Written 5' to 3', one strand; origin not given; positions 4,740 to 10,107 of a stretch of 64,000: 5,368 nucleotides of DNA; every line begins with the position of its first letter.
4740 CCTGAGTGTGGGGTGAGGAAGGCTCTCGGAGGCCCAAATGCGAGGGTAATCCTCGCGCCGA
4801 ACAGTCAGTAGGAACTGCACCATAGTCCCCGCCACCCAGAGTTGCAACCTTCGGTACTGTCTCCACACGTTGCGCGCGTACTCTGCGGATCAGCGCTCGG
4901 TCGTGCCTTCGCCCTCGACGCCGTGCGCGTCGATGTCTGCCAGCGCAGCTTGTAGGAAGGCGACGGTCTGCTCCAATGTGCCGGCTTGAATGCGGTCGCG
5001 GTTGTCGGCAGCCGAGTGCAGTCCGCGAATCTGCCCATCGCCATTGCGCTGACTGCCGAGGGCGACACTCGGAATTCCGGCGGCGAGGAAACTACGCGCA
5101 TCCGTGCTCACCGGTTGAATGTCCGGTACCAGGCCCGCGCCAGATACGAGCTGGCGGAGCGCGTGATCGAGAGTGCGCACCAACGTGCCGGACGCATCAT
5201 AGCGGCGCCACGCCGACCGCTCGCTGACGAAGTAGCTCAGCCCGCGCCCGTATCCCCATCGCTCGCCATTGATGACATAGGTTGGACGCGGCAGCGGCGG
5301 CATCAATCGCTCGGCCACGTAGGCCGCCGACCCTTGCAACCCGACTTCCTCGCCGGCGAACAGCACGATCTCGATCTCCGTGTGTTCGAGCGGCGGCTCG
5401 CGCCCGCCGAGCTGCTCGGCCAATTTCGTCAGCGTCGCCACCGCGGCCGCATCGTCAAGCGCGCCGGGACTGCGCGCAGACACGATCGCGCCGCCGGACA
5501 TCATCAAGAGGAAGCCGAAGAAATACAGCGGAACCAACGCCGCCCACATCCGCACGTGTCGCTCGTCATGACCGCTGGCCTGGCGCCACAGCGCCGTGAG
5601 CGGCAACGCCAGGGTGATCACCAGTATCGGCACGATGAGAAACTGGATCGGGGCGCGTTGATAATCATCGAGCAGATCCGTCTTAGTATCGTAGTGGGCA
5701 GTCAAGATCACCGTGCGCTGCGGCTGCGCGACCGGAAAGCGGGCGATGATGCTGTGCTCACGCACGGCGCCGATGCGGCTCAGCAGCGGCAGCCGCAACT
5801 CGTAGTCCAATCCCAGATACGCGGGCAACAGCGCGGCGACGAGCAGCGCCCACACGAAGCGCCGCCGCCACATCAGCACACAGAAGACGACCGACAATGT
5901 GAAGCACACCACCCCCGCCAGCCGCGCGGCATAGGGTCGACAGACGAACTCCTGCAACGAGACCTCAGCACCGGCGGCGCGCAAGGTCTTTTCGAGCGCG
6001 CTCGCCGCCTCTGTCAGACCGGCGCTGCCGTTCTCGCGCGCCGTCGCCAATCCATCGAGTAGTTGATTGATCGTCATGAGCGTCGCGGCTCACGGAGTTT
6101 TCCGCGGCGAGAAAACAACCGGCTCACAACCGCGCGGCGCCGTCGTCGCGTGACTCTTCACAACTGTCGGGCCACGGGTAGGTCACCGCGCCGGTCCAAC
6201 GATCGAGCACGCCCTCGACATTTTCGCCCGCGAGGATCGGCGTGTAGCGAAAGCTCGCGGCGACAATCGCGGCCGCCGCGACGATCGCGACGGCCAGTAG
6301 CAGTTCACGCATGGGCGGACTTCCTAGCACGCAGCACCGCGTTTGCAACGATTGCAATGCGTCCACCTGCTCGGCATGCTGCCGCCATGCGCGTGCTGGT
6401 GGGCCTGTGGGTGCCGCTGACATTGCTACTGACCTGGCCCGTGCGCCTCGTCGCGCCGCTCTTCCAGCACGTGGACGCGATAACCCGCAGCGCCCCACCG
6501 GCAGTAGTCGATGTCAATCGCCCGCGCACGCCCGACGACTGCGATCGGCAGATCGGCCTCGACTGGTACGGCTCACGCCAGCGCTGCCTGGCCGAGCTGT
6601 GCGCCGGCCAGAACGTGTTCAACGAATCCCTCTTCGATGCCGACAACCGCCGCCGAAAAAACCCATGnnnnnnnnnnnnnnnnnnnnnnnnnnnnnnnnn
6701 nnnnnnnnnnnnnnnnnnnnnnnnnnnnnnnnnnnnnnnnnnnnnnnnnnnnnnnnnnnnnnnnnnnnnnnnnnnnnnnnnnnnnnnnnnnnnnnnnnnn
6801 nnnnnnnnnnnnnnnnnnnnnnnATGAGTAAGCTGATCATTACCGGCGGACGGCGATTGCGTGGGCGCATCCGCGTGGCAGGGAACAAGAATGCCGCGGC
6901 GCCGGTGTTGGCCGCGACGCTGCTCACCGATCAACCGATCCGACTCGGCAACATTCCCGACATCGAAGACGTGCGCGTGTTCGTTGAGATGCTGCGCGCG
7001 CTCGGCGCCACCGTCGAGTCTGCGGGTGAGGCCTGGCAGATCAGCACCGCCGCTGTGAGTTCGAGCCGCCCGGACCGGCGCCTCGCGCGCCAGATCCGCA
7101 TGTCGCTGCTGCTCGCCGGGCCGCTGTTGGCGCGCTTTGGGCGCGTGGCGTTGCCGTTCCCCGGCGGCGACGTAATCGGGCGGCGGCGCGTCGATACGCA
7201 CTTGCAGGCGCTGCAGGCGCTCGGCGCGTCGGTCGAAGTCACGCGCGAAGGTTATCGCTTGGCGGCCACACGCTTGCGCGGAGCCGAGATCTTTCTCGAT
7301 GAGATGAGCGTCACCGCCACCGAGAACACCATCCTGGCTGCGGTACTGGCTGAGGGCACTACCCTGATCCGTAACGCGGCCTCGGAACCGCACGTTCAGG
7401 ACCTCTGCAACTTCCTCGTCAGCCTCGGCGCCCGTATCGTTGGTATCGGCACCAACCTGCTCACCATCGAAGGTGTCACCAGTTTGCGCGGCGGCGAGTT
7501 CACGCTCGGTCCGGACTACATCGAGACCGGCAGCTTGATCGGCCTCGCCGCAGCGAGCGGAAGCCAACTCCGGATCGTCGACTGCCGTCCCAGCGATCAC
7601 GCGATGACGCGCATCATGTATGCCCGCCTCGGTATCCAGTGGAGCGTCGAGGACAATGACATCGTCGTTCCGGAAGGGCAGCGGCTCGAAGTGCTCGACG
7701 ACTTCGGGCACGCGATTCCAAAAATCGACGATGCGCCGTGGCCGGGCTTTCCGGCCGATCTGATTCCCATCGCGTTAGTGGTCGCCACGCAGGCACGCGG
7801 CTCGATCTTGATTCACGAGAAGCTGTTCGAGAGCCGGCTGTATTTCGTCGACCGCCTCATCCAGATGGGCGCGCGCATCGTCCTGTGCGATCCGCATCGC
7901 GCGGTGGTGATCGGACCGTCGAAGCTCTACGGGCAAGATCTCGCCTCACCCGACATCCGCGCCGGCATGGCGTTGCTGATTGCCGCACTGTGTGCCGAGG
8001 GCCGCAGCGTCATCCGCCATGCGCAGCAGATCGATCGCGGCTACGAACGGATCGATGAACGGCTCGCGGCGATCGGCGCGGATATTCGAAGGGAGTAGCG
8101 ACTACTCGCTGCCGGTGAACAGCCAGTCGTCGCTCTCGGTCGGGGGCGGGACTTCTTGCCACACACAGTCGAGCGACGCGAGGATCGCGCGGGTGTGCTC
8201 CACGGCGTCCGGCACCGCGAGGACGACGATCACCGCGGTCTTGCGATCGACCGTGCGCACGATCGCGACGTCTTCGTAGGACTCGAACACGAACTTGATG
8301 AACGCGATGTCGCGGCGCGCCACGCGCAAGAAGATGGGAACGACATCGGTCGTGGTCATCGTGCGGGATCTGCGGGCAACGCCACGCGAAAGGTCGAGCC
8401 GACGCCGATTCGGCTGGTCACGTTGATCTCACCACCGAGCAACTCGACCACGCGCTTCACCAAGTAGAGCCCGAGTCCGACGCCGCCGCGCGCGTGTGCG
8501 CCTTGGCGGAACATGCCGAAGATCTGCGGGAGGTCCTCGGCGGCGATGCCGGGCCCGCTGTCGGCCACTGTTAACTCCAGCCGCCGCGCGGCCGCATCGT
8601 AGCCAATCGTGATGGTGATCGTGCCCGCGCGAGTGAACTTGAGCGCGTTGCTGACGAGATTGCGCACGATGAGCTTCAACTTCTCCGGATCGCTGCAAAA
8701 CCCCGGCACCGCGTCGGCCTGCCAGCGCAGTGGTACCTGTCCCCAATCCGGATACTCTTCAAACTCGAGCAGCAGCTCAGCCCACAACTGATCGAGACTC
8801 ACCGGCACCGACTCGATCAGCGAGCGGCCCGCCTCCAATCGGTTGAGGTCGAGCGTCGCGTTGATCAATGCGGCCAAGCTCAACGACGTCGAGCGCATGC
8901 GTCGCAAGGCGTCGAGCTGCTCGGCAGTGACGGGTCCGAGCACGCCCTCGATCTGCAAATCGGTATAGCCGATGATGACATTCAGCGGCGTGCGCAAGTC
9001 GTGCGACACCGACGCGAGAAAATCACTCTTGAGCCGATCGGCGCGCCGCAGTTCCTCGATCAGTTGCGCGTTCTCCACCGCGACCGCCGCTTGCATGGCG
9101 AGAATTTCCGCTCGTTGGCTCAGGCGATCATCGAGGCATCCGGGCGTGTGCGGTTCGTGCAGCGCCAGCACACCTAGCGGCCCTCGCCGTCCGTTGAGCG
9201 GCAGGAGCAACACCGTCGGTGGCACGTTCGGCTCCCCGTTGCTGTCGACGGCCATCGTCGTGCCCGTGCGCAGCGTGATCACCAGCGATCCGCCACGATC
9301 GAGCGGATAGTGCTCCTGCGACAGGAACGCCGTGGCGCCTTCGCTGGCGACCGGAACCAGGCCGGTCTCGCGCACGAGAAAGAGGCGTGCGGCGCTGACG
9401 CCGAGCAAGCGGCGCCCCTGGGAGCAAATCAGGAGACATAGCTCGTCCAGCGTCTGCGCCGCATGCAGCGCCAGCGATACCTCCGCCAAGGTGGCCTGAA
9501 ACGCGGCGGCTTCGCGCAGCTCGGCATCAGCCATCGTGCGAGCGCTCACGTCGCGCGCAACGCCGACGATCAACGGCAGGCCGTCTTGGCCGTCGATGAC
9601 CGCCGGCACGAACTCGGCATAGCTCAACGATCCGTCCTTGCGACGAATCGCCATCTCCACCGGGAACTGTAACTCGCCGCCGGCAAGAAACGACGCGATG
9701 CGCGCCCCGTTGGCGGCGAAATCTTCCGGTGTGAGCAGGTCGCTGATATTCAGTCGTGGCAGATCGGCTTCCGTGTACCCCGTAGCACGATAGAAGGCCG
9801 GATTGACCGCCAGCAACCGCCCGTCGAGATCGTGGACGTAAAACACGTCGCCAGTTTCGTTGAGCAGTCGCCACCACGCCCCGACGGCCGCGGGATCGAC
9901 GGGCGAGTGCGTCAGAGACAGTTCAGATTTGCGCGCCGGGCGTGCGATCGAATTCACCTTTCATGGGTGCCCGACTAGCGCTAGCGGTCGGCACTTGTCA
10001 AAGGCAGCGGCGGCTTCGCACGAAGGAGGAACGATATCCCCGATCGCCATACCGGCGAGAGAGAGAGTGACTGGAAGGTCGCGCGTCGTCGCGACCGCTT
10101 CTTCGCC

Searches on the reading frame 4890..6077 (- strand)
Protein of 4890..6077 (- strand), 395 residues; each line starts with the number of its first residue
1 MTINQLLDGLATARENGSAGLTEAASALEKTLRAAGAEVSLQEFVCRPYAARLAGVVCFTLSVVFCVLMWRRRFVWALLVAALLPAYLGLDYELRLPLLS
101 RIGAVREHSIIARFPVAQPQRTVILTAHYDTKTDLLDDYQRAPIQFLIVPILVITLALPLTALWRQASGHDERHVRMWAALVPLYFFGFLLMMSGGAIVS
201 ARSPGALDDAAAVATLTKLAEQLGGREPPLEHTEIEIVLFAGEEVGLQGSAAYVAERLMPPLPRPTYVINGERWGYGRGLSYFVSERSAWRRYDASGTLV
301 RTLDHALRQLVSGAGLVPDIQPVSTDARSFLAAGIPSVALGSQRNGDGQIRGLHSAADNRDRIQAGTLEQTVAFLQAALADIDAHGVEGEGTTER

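Call 35: search_protein_families(library=pfam, proteins=[window:4890-6077:-], max_evalue=0.000001)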
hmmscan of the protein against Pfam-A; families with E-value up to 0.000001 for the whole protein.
window:4890-6077:- (395 aa): 2 families
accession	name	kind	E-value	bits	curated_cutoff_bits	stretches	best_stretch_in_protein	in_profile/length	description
PF04389.22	Peptidase_M28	-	1.8e-22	80.4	21.3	1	203-372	27-186/193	Peptidase family M28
PF01546.33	Peptidase_M20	-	8.9e-08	32.7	24.6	1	204-358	31-189/206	Peptidase family M20/M25/M40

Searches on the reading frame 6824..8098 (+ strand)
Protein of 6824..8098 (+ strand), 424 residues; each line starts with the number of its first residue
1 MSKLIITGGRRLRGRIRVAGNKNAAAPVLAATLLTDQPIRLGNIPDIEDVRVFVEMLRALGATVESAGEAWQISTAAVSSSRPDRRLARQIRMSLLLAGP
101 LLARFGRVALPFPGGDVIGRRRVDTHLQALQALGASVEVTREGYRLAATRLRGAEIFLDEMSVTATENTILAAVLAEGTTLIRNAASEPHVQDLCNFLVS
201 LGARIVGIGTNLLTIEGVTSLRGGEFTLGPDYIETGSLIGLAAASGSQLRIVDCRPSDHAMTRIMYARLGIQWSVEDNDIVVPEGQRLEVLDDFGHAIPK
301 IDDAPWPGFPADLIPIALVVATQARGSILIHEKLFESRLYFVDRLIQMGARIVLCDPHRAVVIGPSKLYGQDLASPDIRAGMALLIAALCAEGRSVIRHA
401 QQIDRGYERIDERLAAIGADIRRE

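Call 35: search_protein_families(library=pfam, proteins=[window:6824-8098:+], max_evalue=0.000001)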
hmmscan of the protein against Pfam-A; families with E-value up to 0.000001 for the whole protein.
window:6824-8098:+ (424 aa): 1 family
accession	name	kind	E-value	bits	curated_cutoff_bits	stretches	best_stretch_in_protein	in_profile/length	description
PF00275.25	EPSP_synthase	-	3.5e-66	224.1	22.8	1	7-414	2-417/417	EPSP synthase (3-phosphoshikimate 1-carboxyvinyltransferase)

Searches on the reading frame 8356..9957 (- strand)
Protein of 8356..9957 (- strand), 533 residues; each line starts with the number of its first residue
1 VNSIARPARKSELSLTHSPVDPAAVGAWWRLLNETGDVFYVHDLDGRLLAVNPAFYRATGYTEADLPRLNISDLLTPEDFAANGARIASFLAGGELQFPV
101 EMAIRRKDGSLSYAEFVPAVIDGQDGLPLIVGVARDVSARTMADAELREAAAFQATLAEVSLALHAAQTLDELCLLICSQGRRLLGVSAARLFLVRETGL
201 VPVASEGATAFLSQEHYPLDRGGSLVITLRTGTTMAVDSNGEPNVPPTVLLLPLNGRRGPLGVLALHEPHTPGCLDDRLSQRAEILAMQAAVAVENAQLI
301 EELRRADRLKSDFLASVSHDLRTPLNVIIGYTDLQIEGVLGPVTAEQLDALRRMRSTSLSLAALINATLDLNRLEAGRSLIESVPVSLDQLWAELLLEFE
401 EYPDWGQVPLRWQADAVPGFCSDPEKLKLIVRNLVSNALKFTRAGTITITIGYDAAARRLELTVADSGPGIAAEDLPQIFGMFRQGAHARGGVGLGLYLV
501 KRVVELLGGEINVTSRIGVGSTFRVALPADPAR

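Call 35: search_protein_families(library=pfam, proteins=[window:8356-9957:-], max_evalue=0.000001)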
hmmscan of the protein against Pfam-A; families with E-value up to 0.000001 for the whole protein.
window:8356-9957:- (533 aa): 6 families
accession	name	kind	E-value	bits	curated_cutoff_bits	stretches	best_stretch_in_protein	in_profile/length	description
PF02518.31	HATPase_c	-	1e-28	100.4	26.4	1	423-530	2-110/111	Histidine kinase-, DNA gyrase B-, and HSP90-like ATPase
PF00512.31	HisKA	-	1.8e-15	57.2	26.9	1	310-377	2-66/66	His Kinase A (phospho-acceptor) domain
PF13426.13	PAS_9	-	1.3e-09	38.7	27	1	39-138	4-102/103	PAS domain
PF08447.18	PAS_3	-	3e-08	34.3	25.6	1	50-132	3-87/89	PAS fold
PF00989.32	PAS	-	1.3e-07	32.1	22.6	1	30-137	5-113/113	PAS fold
PF13492.12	GAF_3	-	8.1e-07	30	27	0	171-296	3-129/129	GAF domain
